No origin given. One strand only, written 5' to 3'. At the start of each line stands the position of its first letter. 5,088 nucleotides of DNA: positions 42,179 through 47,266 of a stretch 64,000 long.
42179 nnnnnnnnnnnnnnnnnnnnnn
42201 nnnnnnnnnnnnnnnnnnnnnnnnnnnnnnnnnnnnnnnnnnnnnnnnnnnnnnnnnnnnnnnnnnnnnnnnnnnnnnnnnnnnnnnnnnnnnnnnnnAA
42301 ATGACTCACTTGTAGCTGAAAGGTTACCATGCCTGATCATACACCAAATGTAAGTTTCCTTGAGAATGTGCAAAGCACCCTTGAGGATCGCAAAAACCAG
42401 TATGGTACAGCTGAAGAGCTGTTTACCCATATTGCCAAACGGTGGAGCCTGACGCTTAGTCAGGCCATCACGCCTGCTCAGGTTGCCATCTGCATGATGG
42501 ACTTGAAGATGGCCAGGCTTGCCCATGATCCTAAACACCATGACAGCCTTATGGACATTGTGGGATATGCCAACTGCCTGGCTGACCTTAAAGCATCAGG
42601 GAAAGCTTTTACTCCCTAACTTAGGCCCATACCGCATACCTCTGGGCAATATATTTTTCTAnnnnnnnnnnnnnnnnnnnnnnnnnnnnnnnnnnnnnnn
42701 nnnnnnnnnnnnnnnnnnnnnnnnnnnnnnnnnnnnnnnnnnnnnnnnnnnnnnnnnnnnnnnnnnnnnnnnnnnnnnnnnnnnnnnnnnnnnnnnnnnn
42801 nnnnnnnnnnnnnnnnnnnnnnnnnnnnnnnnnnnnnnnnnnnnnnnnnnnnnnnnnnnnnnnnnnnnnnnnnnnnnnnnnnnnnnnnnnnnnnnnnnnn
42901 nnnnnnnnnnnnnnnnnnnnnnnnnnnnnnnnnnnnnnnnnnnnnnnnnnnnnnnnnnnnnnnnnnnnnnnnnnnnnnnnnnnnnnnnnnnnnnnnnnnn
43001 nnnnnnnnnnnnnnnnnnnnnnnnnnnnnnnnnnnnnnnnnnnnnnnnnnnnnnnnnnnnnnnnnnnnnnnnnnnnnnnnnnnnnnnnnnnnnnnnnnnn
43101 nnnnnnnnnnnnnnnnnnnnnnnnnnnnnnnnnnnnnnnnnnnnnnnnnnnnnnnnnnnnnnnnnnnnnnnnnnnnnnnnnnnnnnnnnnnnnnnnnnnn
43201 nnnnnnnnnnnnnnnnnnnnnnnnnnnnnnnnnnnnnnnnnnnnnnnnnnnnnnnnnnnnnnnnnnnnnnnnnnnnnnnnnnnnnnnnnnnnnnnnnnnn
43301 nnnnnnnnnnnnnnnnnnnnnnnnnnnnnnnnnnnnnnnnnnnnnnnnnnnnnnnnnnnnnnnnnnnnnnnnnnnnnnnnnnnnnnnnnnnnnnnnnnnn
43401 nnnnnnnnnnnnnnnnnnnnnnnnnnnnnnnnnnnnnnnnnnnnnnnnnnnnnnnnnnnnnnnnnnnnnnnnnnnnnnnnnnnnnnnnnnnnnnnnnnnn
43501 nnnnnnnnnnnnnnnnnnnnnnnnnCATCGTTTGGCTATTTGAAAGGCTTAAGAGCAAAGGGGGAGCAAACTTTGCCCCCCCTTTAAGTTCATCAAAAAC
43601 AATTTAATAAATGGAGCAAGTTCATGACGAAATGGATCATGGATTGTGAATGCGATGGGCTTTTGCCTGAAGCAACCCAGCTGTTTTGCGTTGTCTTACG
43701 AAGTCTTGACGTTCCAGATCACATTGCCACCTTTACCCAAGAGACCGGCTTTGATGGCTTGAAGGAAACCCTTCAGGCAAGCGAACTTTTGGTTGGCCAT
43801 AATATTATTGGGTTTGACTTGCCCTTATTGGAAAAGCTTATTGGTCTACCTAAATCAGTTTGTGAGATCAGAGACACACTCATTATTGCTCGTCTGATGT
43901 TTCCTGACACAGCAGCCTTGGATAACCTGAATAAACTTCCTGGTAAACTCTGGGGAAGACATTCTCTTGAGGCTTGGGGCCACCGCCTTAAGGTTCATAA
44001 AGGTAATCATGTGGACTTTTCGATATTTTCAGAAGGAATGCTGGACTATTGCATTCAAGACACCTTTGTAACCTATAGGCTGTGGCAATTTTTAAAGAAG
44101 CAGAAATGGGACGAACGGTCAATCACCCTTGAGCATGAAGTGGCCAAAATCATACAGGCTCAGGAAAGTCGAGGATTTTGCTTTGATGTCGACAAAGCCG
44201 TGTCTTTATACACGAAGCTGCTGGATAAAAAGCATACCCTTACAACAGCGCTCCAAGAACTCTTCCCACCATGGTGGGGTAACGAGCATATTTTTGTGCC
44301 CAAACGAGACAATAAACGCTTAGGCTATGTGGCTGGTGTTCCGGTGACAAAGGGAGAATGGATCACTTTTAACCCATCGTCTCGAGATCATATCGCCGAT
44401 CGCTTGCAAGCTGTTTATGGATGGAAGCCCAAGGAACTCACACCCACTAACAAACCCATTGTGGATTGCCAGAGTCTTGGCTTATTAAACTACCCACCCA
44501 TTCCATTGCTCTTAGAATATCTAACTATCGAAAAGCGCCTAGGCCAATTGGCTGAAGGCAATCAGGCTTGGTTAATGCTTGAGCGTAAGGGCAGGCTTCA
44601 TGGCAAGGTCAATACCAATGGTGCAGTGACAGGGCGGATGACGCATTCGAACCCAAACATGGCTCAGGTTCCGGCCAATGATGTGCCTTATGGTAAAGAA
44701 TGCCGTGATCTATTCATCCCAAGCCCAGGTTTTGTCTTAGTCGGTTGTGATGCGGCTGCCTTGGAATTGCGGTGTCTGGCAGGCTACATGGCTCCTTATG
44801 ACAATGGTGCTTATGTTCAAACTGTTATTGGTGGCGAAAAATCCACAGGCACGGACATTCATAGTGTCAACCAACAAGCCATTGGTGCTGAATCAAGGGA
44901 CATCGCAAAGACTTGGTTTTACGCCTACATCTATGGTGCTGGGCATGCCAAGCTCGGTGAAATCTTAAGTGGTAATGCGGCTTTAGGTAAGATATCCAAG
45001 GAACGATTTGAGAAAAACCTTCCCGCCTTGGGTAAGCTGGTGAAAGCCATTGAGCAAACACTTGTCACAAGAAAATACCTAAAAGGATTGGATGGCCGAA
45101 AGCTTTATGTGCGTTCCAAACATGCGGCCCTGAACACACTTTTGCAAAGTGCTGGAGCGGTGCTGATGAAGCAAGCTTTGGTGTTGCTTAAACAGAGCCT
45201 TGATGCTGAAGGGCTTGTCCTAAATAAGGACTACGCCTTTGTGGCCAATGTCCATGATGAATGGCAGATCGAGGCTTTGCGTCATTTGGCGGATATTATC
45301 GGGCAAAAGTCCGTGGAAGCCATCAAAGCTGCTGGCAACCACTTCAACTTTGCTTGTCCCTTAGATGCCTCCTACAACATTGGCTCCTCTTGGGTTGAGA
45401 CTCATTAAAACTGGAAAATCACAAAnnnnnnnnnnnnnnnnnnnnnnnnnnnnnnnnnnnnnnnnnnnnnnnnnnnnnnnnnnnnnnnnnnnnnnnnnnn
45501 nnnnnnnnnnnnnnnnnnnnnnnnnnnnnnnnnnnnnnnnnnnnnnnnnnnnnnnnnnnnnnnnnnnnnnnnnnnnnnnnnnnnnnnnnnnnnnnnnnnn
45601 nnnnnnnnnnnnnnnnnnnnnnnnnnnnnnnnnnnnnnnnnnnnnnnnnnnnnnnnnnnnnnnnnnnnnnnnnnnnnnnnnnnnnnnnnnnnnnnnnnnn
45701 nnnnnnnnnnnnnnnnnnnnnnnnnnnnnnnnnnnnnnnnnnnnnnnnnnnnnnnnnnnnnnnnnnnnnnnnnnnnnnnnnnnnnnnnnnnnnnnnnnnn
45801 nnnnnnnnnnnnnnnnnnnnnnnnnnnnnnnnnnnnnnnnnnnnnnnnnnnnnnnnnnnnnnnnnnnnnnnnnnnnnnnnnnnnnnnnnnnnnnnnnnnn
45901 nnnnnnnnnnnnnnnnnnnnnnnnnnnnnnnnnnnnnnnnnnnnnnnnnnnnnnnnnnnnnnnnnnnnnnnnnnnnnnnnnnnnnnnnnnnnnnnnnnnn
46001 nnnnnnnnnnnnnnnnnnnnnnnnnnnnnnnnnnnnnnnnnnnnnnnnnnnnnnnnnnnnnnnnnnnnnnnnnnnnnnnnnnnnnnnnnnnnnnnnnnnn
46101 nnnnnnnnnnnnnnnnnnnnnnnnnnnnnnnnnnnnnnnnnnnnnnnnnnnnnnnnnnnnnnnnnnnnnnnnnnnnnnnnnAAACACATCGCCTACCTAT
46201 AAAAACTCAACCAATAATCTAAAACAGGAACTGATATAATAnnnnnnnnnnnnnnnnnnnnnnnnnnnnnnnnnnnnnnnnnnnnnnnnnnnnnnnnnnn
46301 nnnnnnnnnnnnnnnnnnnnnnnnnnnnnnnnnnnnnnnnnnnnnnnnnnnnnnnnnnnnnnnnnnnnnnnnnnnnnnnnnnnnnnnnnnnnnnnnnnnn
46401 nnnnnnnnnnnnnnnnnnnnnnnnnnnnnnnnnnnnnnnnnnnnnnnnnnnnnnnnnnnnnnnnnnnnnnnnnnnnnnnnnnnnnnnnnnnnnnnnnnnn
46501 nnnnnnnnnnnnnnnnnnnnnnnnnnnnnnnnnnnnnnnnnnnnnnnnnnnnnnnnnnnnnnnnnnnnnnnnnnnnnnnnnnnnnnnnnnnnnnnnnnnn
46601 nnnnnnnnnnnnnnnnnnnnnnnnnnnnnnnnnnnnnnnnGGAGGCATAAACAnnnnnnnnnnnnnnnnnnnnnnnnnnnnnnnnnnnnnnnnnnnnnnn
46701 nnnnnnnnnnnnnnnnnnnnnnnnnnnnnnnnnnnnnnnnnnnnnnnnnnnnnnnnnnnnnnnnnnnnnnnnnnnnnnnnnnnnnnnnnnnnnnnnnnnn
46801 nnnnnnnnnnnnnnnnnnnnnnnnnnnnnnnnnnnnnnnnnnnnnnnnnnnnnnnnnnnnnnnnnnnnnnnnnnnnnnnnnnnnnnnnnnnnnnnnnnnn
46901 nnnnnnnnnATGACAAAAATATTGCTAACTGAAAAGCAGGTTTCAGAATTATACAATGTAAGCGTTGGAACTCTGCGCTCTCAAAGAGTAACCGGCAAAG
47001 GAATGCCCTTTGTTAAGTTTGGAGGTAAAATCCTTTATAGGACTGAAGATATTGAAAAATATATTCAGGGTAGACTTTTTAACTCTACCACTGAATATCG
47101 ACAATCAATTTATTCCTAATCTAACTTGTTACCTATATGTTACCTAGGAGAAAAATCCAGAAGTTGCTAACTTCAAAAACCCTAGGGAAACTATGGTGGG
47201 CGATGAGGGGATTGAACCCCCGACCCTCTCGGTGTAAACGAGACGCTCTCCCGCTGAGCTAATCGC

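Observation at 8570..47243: Complete temperate T7-like prophage (ssRNAP-encoding Autographiviridae type), integrated in tRNA-Val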

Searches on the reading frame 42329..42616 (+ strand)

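Call 12: search_protein_families(library=pfam, proteins=[window:42329-42616:+], max_evalue=0.01)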
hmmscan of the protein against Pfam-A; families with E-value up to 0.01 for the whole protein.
window:42329-42616:+ (96 aa): 1 family
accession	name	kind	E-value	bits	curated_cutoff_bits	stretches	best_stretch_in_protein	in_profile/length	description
PF19905.4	DUF6378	-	6.5e-24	84.5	27.1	1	12-87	4-80/81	Domain of unknown function (DUF6378)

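Call 78: search_protein_families(library=phrogs, proteins=[window:42329-42616:+], max_evalue=0.001)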
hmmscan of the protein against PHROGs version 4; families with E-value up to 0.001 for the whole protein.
window:42329-42616:+ (96 aa): 6 families
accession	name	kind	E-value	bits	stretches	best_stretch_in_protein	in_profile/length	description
phrog_474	-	other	7.7e-23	82.7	1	8-88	130-211/274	phosphofructokinase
phrog_6328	-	unknown function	7.9e-19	69.8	1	19-86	172-240/249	-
phrog_1167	-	other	4.5e-18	67.1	1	10-88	6-85/169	phosphofructokinase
phrog_1597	-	unknown function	4.6e-12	47.7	1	20-83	112-175/189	-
phrog_6342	-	unknown function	3.4e-11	44.7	1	19-82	64-127/236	-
phrog_18396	-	unknown function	3.6e-08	34.7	1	10-86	161-243/248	-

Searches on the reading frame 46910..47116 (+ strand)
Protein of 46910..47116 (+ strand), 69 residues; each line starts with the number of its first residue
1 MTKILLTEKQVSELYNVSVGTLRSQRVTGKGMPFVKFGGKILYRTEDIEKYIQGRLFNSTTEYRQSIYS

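Call 12: search_protein_families(library=pfam, proteins=[window:46910-47116:+], max_evalue=0.01)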
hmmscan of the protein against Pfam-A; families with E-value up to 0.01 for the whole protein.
window:46910-47116:+ (69 aa): 2 families
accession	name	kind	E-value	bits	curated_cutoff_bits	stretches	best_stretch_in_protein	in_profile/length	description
PF12728.13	HTH_17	-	4.9e-09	36.8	27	1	5-55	1-50/51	Helix-turn-helix domain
PF10411.14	DsbC_N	-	0.0047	16.9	25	1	30-59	32-62/70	Disulfide bond isomerase protein N-terminal domain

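Call 48: search_protein_families(library=ncbifam, proteins=[window:46910-47116:+], max_evalue=0.001)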
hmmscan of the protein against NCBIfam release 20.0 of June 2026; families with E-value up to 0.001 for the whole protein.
window:46910-47116:+ (69 aa): 1 family
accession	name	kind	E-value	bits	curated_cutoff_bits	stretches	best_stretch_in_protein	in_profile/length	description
TIGR01764.1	excise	domain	0.00012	22.4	28.8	1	5-52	1-47/49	excisionase family DNA-binding protein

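Call 78: search_protein_families(library=phrogs, proteins=[window:46910-47116:+], max_evalue=0.001)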
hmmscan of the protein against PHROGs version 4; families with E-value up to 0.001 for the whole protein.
window:46910-47116:+ (69 aa): 4 families
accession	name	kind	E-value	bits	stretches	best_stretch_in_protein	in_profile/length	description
phrog_2528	-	unknown function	4.7e-07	30.7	1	10-62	33-86/90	-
phrog_66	-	integration and excision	1.1e-06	29.7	1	2-65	90-153/412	excisionase and transcriptional regulator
phrog_15534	-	DNA, RNA and nucleotide metabolism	5.1e-05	24.7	1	6-53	44-89/93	HTH DNA binding protein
phrog_668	-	DNA, RNA and nucleotide metabolism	0.00013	22.6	1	5-53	63-111/181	HTH DNA binding protein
